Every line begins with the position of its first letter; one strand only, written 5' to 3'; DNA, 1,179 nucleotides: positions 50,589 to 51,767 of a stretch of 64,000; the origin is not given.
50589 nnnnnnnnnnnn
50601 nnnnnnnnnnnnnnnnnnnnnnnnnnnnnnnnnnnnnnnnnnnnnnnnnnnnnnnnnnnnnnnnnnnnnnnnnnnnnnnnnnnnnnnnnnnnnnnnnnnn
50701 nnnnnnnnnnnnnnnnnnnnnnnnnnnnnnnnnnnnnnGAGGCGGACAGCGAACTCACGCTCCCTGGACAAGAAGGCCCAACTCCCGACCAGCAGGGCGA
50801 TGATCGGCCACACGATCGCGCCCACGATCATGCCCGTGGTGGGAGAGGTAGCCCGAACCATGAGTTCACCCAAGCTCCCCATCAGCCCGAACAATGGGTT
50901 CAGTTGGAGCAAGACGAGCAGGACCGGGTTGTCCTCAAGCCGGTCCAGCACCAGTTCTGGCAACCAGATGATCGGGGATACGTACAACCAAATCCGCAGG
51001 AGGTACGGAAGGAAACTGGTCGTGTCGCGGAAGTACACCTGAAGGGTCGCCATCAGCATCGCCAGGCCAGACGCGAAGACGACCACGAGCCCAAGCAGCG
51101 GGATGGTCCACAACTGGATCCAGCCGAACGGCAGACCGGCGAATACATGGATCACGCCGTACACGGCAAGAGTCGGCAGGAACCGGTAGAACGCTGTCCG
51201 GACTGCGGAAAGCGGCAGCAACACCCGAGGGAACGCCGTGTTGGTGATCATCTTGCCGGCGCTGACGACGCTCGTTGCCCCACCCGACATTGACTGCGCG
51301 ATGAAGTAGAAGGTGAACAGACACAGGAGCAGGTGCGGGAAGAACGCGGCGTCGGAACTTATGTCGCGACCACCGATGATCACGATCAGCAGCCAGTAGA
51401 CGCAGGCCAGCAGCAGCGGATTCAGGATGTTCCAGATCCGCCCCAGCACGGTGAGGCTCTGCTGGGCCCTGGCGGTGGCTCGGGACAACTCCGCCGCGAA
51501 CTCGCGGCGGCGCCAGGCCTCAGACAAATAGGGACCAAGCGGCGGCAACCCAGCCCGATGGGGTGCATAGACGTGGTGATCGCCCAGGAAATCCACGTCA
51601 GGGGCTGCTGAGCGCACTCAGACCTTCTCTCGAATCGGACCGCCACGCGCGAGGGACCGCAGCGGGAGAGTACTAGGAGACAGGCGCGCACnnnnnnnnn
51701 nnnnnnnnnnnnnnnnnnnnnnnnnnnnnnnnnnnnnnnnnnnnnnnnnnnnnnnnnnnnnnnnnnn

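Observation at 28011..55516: About 26-kb accessory locus for an anionic secondary cell-wall glycopolymer, sitting where mycobacteria have the arabinogalactan LCP ligase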

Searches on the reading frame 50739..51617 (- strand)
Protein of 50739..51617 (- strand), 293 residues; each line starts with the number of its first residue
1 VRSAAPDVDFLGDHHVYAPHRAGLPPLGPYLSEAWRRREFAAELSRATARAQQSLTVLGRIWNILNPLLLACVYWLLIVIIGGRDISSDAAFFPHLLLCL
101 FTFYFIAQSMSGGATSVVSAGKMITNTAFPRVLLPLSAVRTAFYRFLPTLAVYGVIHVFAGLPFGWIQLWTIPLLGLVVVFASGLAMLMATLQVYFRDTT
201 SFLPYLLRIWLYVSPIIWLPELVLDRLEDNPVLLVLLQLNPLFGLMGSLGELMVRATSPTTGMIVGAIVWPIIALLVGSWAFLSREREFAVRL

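Call 6: search_protein_families(library=pfam, proteins=[window:50739-51617:-], max_evalue=0.01)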
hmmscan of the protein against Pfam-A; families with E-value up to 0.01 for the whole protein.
window:50739-51617:- (293 aa): 1 family
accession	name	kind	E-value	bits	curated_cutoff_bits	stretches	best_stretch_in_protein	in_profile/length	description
PF01061.29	ABC2_membrane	-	0.00023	21.2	26.9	1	57-221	19-184/211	ABC-2 type transporter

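Call 8: search_protein_families(library=ncbifam, proteins=[window:50739-51617:-], max_evalue=0.001)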
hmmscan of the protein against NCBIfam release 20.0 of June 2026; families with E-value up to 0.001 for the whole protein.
window:50739-51617:- (293 aa): 1 family
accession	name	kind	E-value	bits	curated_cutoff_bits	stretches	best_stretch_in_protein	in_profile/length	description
NF050109.1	galactan_ABC_perm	equivalog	1e-14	54.7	380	1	31-268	14-249/272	galactan export ABC transporter permease subunit Wzm/RfbD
